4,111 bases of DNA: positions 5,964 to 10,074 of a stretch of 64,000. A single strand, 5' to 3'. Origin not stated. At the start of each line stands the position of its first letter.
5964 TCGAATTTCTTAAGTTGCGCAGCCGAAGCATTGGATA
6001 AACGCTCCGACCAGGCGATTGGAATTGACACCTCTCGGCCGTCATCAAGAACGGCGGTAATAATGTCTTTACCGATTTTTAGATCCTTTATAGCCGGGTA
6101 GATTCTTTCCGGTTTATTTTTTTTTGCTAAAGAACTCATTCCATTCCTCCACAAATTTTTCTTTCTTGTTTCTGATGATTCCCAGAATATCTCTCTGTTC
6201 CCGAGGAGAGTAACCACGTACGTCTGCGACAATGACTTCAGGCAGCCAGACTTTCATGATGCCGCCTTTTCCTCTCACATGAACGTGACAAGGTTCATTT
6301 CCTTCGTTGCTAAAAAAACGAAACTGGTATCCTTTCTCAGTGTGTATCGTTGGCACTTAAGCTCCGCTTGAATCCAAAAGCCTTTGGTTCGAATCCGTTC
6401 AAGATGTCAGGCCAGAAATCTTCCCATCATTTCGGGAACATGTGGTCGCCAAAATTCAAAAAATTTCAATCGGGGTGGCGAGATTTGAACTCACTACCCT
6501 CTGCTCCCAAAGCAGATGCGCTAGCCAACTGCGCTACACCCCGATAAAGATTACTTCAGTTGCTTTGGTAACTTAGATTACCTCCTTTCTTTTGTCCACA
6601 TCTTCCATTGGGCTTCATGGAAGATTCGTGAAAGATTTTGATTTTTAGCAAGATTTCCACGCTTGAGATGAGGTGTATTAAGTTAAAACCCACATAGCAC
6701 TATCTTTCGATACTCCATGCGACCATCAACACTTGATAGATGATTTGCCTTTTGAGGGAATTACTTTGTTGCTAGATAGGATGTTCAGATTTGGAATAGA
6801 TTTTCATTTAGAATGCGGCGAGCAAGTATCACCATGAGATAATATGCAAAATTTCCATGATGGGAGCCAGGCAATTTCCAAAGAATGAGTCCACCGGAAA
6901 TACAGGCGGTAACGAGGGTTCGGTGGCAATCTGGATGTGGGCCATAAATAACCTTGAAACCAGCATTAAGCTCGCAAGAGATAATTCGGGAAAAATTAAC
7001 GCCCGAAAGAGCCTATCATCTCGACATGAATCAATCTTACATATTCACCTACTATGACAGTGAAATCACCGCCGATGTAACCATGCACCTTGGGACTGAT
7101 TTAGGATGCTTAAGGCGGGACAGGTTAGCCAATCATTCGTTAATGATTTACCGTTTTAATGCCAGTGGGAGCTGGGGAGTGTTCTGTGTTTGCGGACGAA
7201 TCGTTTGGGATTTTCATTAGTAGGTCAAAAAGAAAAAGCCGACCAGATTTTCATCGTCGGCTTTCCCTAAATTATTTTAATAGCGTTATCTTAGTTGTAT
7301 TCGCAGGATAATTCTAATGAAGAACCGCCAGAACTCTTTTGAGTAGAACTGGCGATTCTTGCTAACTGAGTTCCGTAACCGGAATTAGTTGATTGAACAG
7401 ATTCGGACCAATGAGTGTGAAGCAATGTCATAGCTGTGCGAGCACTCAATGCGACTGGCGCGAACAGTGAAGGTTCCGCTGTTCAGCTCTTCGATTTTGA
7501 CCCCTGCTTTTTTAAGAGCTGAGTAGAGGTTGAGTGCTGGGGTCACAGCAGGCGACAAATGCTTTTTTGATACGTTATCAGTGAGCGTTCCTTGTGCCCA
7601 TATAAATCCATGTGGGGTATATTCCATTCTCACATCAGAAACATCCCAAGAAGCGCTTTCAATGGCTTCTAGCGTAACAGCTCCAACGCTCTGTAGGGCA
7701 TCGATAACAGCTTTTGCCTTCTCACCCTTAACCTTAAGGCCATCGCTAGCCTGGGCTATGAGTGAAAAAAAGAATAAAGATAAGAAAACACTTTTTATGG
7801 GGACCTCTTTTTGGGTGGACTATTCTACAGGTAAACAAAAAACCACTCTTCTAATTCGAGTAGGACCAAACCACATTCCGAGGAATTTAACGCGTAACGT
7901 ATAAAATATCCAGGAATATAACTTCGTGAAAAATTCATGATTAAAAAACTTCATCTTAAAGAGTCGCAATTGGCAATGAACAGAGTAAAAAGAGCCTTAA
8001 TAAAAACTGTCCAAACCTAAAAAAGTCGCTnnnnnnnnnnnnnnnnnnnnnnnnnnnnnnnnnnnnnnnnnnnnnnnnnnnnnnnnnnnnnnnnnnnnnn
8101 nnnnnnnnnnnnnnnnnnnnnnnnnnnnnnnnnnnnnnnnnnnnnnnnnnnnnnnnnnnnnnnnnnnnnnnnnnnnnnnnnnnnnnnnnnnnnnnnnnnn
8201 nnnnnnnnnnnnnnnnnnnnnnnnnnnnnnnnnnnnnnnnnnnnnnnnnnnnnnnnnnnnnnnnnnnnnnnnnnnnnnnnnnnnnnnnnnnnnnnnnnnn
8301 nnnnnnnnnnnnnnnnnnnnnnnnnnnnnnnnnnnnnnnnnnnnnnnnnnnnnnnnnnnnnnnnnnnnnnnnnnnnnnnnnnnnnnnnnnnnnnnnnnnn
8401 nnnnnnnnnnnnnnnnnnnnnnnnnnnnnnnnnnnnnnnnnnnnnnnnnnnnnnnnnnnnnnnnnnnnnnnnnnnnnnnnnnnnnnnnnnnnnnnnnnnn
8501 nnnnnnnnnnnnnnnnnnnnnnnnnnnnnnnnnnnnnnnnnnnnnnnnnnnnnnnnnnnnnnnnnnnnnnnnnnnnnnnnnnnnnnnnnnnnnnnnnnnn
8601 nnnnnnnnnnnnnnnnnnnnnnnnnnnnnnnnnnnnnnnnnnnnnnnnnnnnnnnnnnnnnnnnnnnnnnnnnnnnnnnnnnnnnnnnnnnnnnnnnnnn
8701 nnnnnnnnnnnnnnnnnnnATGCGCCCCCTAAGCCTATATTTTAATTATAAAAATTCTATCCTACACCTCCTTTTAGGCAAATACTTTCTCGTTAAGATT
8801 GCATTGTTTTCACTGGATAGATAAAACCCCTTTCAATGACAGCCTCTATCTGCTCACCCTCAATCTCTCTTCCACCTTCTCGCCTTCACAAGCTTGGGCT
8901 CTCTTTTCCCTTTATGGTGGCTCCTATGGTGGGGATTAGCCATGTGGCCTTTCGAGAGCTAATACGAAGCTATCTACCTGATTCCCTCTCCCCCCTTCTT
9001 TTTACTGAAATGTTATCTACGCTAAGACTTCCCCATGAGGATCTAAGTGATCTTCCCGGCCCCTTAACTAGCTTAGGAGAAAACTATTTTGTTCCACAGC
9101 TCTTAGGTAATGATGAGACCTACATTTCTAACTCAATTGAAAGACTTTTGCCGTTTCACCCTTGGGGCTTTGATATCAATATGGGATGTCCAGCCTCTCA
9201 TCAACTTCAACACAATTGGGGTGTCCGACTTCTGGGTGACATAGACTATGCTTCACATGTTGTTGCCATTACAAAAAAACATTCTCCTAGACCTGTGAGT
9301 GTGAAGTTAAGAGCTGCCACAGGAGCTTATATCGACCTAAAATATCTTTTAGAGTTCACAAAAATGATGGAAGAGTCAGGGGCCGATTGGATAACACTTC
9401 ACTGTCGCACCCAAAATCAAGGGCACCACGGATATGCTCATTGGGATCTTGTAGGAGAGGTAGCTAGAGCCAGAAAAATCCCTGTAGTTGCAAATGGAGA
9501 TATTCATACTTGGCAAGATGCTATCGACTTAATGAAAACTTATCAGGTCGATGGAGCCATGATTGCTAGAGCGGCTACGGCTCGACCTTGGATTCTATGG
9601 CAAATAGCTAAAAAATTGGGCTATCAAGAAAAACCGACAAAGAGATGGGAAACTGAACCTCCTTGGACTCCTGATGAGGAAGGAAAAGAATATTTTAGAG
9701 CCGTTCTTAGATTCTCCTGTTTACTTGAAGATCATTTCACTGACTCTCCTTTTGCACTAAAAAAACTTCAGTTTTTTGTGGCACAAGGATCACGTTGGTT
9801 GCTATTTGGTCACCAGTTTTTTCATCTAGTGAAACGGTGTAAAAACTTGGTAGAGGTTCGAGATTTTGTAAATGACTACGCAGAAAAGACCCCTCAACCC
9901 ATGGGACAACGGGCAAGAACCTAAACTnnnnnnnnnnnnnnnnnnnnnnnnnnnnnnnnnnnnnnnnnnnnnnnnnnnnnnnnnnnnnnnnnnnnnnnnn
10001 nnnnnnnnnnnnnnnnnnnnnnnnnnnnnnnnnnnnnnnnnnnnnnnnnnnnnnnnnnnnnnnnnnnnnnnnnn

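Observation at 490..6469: Compositionally atypical islet between convergent tRNA-Arg and tRNA-Pro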

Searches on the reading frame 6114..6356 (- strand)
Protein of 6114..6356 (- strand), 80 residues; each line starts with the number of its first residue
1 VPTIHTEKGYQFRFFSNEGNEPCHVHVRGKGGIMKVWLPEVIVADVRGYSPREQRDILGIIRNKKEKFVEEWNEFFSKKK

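Call 6: search_protein_families(library=pfam, proteins=[window:6114-6356:-], max_evalue=0.01)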
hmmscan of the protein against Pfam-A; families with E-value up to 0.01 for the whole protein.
window:6114-6356:- (80 aa): 1 family
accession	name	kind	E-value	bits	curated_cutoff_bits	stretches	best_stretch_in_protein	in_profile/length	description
PF13711.11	DUF4160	-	4.5e-16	59.2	23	1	9-73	1-65/65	Domain of unknown function (DUF4160)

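Call 58: search_protein_families(library=phrogs, proteins=[window:6114-6356:-], max_evalue=0.001)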
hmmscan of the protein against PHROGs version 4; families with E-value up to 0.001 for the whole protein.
window:6114-6356:- (80 aa): 0 families

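Call 59: search_protein_families(library=padloc, proteins=[window:6114-6356:-], max_evalue=0.001)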
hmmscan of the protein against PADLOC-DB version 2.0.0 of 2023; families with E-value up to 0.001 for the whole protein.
window:6114-6356:- (80 aa): 0 families

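Call 60: search_protein_families(library=ncbifam, proteins=[window:6114-6356:-], max_evalue=0.001)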
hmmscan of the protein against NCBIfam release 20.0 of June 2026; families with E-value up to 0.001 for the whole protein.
window:6114-6356:- (80 aa): 1 family
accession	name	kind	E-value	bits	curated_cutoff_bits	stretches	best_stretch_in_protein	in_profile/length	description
NF048015.1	toxin_DhiT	equivalog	0.00095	19.7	100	0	1-76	1-77/84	type II toxin-antitoxin system toxin DhiT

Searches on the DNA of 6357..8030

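Call 88: search_rna_families(source=window, start=6357, end=8030, threshold=evalue, max_evalue=10)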
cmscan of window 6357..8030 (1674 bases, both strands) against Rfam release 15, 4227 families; matches with E-value up to 10: 8.
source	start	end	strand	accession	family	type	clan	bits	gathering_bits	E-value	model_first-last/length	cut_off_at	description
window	6470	6543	-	RF00005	tRNA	Gene; tRNA;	CL00001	65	29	2e-13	1-71/71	no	tRNA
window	7227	7299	-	RF02074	STnc240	Gene; sRNA;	-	21.9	55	2.9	1-77/77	no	Enterobacterial sRNA STnc240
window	7234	7366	-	RF01796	frnS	Gene; sRNA;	-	19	60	2.9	1-119/119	no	Fumarate/nitrate reductase regulator sRNA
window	7322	7357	-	RF03943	mir-1824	Gene; miRNA;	-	18.7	90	1.2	14-50/63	no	mir-1824 microRNA precursor family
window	7230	7269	-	RF00574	SNORD69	Gene; snRNA; snoRNA; CD-box;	-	18.3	37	4.9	1-77/77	no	Small nucleolar RNA SNORD69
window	6588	6668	+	RF01934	bxd_6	Gene; lncRNA;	-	18.1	50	2.3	1-93/93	no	Bithoraxoid conserved region 6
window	6564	6622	+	RF02172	RFPL3-AS1_2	Gene; lncRNA;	-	14.2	40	1.2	1-71/71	no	RFPL3 antisense RNA 1 conserved region 2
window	7167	7202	+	RF02089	CLRN1-AS1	Gene; lncRNA;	-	13.4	48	1.9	1-79/79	no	CLRN1 antisense RNA 1 conserved region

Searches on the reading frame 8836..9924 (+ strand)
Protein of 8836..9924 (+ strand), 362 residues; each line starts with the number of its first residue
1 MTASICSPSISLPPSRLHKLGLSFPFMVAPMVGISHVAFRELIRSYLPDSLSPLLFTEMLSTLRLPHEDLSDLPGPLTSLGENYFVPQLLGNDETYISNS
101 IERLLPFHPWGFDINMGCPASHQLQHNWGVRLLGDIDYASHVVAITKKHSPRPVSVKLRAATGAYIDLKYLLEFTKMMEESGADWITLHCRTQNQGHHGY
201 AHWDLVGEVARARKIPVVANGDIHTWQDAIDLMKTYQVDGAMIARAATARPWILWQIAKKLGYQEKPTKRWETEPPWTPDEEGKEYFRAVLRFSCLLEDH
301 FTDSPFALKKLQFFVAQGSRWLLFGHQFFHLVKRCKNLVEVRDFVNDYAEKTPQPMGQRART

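Call 6: search_protein_families(library=pfam, proteins=[window:8836-9924:+], max_evalue=0.01)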
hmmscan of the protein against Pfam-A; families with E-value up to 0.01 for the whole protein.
window:8836-9924:+ (362 aa): 2 families
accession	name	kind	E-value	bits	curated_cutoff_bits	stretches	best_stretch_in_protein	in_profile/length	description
PF01207.24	Dus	-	1.8e-44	152.5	20.4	1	27-262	1-233/311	Dihydrouridine synthase (Dus)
PF03060.21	NMO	-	0.00094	19.1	28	1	83-228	68-207/331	Nitronate monooxygenase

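Call 35: find_homologous_proteins(query=window:8836-9924:+, max_evalue=1e-60)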
Query window:8836-9924:+ (362 aa): 521 proteins with E <= 1e-60 among 3232 candidates; the best 120 are listed.
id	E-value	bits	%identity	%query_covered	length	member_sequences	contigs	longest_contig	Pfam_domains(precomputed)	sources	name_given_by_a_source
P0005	2.2e-234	795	100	93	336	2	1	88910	PF01207.24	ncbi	-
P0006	2.3e-207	706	83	97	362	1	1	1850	PF01207.24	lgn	-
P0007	7.8e-206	701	82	98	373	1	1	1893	PF01207.24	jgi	jgi:tRNA-dihydrouridine synthase B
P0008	2.1e-204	697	83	97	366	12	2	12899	PF01207.24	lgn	-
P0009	4.0e-204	696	81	99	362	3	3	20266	PF01207.24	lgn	-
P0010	7.7e-204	695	78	100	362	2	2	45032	PF01207.24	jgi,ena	-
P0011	4.0e-203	692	81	96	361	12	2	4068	PF01207.24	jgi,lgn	-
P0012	4.9e-203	692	80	100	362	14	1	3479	PF01207.24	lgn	-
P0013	9.2e-199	678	80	97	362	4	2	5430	PF01207.24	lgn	-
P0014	1.5e-198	677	79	99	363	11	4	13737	PF01207.24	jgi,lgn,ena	-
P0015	5.0e-196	669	77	100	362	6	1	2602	PF01207.24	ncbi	ncbi:MAG: tRNA-dihydrouridine synthase family protein [Deltaproteobacteria bacterium]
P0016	1.4e-193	661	77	98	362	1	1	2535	PF01207.24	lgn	-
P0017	1.5e-167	575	68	99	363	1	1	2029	PF01207.24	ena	-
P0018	2.0e-155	535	69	91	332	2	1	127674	PF01207.24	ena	-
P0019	6.5e-141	488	60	95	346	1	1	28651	PF01207.24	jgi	jgi:tRNA-dihydrouridine synthase B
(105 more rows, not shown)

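Call 36: find_encoding_contigs(protein=P0010, flank=10000, max_places=2)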
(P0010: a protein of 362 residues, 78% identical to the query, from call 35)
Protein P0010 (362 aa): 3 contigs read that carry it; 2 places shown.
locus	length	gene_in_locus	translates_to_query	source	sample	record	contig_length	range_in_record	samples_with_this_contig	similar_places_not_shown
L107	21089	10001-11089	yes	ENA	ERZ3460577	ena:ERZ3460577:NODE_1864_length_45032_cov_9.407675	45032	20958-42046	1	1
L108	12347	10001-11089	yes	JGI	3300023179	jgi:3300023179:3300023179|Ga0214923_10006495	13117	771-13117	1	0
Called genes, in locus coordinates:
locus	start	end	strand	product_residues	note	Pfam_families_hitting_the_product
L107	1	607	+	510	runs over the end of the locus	PF01642:MM_CoA_mutase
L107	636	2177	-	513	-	PF03023:MurJ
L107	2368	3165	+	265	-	-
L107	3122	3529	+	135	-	PF04519:Bactofilin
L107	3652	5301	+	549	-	PF16697:Yop-YscD_cpl, PF00498:FHA, PF12895:ANAPC3 (faint), PF13181:TPR_8 (faint), PF13428:TPR_14 (faint), PF13432:TPR_16 (faint), PF14559:TPR_19 (faint), PF13424:TPR_12, +6 more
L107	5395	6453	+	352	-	PF00246:Peptidase_M14, PF24827:AstE_AspA_cat (weak)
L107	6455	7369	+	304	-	PF00892:EamA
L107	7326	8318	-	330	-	PF01207:Dus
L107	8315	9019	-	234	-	PF02592:Vut_1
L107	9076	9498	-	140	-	-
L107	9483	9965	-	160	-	PF03479:PCC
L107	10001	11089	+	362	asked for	PF01207:Dus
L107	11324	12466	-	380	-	PF02515:CoA_transf_3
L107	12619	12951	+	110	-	-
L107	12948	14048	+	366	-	PF00365:PFK, PF01513:NAD_kinase (weak)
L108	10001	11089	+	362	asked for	PF01207:Dus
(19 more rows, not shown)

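Call 37: find_encoding_contigs(protein=P0009, flank=10000, max_places=2)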
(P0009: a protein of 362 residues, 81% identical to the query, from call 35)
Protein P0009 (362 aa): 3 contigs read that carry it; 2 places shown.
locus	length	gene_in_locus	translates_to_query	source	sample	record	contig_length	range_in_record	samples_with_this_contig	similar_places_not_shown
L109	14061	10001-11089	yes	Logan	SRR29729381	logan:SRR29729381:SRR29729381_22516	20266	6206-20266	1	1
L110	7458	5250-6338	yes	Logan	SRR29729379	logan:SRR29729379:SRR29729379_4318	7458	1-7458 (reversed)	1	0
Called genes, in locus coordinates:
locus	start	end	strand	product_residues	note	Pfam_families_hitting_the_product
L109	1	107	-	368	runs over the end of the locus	PF02812:ELFV_dehydrog_N, PF00208:ELFV_dehydrog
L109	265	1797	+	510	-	PF01642:MM_CoA_mutase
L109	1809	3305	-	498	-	PF03023:MurJ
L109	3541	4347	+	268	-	-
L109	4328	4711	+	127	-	PF04519:Bactofilin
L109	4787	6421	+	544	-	PF16697:Yop-YscD_cpl, PF00498:FHA, PF07719:TPR_2 (faint), PF13181:TPR_8 (faint), PF13428:TPR_14 (faint), PF13432:TPR_16 (faint), PF00515:TPR_1 (weak), PF13424:TPR_12 (weak), +4 more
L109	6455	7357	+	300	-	PF00892:EamA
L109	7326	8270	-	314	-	PF01207:Dus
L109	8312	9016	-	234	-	PF02592:Vut_1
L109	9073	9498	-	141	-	-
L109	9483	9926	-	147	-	PF03479:PCC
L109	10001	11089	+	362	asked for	PF01207:Dus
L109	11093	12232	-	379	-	PF02515:CoA_transf_3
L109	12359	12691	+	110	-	-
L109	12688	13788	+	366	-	PF00365:PFK, PF01513:NAD_kinase (weak)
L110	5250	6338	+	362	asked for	PF01207:Dus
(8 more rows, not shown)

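Call 38: find_encoding_contigs(protein=P0008, flank=10000, max_places=2)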
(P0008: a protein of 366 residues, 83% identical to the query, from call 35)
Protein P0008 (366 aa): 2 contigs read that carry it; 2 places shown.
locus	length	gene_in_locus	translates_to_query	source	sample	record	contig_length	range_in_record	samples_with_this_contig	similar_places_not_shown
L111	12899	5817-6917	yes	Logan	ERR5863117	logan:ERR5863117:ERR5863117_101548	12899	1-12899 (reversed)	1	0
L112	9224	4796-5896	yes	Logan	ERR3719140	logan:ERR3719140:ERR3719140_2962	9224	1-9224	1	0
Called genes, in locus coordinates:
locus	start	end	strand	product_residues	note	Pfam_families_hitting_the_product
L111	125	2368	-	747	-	PF16313:DUF4953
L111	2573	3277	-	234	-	PF02592:Vut_1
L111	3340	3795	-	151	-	-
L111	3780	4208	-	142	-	PF03479:PCC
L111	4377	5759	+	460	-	PF13353:Fer4_12 (weak), PF04055:Radical_SAM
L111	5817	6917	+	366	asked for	PF01207:Dus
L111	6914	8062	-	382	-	PF02515:CoA_transf_3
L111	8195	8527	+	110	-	-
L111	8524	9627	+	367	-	PF00365:PFK, PF01513:NAD_kinase (weak)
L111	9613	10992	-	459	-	-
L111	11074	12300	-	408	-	PF00437:T2SSE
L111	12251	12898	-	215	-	?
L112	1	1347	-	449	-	?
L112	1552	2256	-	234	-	PF02592:Vut_1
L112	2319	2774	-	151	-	-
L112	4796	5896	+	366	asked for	PF01207:Dus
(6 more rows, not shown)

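Call 39: find_encoding_contigs(protein=P0005, flank=10000, max_places=3)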
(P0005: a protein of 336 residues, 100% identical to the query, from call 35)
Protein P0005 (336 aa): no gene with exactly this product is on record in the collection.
